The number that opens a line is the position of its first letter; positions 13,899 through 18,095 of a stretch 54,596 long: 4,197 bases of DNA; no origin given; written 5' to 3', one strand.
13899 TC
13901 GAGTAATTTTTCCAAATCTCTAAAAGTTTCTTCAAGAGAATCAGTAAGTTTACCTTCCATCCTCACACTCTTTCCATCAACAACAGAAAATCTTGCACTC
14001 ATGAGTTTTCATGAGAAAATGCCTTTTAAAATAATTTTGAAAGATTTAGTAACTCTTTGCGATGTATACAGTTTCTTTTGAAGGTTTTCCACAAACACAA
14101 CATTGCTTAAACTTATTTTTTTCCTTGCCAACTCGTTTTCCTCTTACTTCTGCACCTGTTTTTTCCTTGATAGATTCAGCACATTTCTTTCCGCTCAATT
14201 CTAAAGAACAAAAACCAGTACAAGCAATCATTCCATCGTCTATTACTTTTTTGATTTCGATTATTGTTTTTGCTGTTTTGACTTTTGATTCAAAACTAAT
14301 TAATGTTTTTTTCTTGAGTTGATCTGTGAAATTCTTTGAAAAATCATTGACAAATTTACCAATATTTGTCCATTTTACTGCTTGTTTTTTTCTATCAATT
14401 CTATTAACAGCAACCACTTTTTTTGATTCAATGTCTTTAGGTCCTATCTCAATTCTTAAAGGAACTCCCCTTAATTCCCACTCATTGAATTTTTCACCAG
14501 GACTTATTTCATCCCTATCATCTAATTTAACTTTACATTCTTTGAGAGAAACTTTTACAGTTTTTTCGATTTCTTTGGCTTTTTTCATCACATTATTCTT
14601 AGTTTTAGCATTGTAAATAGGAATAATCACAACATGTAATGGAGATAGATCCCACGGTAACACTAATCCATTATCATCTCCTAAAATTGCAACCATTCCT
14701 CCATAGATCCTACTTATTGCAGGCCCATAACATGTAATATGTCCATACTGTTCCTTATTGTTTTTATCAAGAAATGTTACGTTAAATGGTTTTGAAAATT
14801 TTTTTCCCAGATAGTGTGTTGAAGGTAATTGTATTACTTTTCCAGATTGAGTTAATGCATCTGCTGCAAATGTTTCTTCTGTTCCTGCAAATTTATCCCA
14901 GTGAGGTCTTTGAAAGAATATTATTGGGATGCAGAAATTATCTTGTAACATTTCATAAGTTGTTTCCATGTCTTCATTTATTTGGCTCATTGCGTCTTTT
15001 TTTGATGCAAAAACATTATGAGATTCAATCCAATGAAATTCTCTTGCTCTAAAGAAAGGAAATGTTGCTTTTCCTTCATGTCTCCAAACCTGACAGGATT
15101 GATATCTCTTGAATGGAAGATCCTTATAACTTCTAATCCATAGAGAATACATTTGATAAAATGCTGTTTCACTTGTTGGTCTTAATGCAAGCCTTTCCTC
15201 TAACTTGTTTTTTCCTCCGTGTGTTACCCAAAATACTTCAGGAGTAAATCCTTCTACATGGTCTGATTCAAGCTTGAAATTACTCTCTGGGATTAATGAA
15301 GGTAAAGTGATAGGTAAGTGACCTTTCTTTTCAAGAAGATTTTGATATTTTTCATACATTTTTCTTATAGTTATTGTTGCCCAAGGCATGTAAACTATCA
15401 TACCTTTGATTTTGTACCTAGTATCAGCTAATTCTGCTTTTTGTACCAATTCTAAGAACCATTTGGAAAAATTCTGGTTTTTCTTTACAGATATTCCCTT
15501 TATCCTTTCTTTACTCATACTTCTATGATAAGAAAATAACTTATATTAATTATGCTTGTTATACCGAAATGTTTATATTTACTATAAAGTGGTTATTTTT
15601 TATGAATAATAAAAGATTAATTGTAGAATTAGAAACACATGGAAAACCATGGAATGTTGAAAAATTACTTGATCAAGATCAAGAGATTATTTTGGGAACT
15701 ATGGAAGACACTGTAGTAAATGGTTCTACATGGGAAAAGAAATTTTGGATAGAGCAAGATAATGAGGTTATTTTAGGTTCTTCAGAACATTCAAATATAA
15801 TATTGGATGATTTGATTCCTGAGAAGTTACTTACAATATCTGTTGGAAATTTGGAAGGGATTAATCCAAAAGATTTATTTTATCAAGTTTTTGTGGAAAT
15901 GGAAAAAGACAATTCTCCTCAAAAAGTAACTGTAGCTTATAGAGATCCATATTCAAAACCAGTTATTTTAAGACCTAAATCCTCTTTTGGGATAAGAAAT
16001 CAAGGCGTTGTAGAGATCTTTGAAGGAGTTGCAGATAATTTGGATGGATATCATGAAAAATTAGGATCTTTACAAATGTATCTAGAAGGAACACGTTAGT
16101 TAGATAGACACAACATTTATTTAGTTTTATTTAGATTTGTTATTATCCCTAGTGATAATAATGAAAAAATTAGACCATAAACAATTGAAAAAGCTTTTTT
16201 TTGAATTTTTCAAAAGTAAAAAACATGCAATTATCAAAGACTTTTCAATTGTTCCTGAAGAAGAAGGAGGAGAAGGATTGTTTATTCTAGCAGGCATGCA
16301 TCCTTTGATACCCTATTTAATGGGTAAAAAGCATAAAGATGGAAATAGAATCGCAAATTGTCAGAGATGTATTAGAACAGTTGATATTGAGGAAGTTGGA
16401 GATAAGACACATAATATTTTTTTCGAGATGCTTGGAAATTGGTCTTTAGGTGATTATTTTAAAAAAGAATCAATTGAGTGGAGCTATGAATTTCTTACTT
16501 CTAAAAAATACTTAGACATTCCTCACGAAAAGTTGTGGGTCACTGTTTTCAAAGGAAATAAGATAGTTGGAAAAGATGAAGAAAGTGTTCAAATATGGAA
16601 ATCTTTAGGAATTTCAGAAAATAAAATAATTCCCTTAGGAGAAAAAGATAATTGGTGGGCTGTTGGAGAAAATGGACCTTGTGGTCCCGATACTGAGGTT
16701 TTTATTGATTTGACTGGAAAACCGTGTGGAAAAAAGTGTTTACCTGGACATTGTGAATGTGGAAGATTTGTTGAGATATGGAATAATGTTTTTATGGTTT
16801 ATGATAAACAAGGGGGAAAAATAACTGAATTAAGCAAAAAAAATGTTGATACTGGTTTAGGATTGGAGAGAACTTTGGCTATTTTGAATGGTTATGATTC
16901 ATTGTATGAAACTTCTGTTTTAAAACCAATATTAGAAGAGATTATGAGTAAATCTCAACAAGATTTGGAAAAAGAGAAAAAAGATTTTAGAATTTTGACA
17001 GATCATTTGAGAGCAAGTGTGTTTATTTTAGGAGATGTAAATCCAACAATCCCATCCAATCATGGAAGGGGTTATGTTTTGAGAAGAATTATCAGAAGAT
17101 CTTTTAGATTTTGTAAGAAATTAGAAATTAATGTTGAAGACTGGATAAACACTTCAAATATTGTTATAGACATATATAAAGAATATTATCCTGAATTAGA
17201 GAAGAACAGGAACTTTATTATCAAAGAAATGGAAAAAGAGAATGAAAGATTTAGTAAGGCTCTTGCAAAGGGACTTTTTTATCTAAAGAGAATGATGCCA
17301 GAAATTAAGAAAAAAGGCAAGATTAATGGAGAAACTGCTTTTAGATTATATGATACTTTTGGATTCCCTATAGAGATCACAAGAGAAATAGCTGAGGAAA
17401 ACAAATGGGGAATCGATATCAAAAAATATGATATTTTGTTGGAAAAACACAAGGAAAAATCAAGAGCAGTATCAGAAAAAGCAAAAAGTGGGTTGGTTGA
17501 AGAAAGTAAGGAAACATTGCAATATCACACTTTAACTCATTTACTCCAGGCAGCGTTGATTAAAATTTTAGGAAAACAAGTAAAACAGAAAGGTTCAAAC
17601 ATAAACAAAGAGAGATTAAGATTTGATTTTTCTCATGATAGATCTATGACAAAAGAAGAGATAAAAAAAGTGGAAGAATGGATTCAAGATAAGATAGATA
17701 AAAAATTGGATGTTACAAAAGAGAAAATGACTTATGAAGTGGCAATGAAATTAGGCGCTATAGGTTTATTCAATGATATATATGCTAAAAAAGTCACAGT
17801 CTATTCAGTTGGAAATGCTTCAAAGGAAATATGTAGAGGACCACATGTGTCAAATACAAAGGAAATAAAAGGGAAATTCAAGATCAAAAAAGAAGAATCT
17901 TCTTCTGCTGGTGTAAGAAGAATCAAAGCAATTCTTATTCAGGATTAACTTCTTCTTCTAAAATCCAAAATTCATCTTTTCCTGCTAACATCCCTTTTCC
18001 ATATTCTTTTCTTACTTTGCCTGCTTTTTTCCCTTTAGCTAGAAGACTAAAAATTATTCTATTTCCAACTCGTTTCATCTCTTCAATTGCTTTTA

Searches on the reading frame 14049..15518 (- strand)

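Call 35: search_protein_families(library=ncbifam, proteins=[window:14049-15518:-], max_evalue=0.00001)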
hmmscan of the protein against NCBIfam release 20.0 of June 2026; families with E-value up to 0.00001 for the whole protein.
window:14049-15518:- (490 aa): 8 families
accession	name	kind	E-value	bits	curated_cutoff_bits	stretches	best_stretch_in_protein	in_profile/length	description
TIGR00408.1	proS_fam_I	equivalog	6.5e-137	457.3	437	1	11-490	2-475/475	proline--tRNA ligase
NF006625.0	PRK09194.1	equivalog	8e-43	147.2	558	2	229-390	403-558/559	proline--tRNA ligase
TIGR00409.1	proS_fam_II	equivalog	1.7e-39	136.2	306.7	2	234-390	414-565/568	proline--tRNA ligase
NF008979.1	PRK12325.1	exception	5.6e-35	121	550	2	221-386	272-432/437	proline--tRNA ligase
TIGR00418.1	thrS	equivalog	1.2e-20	74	383.65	2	21-218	173-368/565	threonine--tRNA ligase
NF003068.0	PRK03991.1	equivalog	2.8e-16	59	484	1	240-394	440-592/613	threonine--tRNA ligase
NF003211.1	PRK04173.1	equivalog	1.7e-08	33.7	312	0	285-386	356-450/454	glycine--tRNA ligase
TIGR00442.1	hisS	equivalog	1e-06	28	286.75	0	36-164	2-123/406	histidine--tRNA ligase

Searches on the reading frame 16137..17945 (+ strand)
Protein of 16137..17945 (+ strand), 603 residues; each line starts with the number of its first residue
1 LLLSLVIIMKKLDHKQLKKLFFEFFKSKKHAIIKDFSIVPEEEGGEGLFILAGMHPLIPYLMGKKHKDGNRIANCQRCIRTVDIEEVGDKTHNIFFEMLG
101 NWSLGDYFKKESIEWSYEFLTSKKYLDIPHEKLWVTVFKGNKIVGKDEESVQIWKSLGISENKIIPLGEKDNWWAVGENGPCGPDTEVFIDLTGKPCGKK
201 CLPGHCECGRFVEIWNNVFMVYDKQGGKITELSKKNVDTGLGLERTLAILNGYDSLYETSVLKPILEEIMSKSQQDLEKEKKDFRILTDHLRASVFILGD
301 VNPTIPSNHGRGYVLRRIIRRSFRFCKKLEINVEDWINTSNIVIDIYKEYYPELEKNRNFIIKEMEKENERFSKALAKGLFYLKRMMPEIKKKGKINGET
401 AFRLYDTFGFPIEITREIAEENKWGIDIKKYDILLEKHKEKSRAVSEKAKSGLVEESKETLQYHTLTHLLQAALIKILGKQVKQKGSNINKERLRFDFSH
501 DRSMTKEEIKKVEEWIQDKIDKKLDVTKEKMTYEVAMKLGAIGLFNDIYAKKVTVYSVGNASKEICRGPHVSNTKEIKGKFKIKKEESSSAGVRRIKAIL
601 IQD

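Call 35: search_protein_families(library=ncbifam, proteins=[window:16137-17945:+], max_evalue=0.00001)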
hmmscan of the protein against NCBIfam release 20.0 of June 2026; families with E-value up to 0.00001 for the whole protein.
window:16137-17945:+ (603 aa): 5 families
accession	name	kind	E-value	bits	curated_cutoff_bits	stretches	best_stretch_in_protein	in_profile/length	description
NF002436.0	PRK01584.1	equivalog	9.9e-226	750.8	529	1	14-602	3-594/595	alanine--tRNA ligase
TIGR00344.1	alaS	equivalog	2.5e-167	558.7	457.05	2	17-461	2-442/847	alanine--tRNA ligase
TIGR03683.1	A-tRNA_syn_arch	equivalog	6.7e-59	200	744.7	3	284-455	328-496/902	alanine--tRNA ligase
NF040865.1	a_tRNA_ed_AlaXM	equivalog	1.1e-15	58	300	1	458-598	92-231/234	alanyl-tRNA editing protein AlaXM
TIGR00418.1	thrS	equivalog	5.1e-09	35.6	383.65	1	464-589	2-133/565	threonine--tRNA ligase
